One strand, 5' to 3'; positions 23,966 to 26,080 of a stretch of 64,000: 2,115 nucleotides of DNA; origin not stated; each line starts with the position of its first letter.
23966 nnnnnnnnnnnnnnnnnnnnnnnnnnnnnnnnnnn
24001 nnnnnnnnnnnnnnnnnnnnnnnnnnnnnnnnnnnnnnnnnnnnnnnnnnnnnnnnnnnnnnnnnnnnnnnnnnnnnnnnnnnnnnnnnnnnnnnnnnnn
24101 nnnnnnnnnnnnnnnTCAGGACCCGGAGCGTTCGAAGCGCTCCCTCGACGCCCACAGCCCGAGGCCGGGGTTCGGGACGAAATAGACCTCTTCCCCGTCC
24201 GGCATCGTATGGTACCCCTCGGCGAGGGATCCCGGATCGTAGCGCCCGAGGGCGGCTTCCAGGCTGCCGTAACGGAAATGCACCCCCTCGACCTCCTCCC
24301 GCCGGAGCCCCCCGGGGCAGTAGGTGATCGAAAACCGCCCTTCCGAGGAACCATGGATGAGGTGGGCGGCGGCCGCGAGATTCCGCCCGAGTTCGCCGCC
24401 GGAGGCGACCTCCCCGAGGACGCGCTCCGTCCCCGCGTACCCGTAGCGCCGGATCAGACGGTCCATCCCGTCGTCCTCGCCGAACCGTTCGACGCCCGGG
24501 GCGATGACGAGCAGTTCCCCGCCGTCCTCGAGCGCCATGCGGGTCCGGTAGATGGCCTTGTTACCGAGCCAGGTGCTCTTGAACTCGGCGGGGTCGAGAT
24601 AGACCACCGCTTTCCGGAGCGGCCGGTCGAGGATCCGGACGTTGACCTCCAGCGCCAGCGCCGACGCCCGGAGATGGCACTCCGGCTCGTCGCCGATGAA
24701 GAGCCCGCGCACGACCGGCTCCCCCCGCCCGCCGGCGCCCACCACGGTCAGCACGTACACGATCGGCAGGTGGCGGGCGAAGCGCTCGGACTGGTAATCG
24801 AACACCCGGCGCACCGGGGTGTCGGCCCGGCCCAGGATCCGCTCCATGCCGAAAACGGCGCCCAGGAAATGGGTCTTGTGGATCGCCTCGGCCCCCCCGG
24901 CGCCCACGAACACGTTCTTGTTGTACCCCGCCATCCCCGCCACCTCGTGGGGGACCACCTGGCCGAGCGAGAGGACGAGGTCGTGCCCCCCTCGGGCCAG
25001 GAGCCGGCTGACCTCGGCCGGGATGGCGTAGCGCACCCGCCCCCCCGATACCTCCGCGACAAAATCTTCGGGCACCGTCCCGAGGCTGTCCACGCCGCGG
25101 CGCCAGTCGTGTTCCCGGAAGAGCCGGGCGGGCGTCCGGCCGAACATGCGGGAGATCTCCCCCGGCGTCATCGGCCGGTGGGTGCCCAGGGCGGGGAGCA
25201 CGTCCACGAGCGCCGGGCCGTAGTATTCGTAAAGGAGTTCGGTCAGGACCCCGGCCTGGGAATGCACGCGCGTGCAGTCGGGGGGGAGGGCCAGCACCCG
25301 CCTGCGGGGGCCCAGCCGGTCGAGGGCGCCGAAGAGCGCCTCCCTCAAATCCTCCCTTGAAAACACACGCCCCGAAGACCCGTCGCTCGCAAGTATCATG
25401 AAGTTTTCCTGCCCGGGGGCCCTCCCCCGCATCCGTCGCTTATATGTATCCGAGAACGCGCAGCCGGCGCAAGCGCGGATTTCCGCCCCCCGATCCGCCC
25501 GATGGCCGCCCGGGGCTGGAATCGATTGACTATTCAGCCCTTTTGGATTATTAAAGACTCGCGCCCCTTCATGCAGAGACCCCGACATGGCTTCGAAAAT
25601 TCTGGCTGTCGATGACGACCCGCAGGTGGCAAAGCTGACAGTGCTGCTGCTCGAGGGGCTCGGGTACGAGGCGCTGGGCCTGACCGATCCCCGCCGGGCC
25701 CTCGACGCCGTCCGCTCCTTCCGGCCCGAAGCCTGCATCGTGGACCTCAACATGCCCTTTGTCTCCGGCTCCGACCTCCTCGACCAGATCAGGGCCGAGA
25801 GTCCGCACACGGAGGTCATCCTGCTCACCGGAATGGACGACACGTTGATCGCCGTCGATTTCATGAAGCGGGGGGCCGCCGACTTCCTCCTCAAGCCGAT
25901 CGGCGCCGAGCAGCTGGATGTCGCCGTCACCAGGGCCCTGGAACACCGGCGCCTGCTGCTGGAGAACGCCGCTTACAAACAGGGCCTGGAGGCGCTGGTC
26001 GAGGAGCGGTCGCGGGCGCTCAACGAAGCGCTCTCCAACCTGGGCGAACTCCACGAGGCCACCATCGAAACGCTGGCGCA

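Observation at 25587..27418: HD-GYP response regulator translationally coupled to a secreted pentaheme cytochrome c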

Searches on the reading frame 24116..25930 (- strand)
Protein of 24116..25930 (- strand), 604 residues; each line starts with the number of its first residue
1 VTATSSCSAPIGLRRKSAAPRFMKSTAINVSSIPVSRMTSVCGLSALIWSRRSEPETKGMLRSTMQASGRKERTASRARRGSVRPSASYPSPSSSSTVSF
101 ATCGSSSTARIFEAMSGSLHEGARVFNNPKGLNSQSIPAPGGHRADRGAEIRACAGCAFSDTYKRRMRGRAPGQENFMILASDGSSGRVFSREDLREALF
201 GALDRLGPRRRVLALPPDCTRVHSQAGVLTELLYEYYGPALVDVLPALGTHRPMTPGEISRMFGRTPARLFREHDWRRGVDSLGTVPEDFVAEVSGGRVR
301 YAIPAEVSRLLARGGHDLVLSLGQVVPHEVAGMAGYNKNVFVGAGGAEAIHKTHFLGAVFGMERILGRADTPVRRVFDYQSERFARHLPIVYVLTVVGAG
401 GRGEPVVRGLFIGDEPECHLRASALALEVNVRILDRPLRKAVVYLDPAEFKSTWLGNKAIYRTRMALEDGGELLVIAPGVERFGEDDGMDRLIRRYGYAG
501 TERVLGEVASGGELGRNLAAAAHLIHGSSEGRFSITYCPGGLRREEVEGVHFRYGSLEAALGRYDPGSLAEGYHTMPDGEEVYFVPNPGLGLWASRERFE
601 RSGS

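Call 3: search_protein_families(library=pfam, proteins=[window:24116-25930:-], max_evalue=0.01)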
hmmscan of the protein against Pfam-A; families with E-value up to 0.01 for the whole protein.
window:24116-25930:- (604 aa): 1 family
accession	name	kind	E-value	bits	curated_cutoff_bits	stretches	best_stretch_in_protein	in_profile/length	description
PF09861.14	Lar_N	-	5.1e-11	42.6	23.3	1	208-356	53-194/204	Lactate racemase N-terminal domain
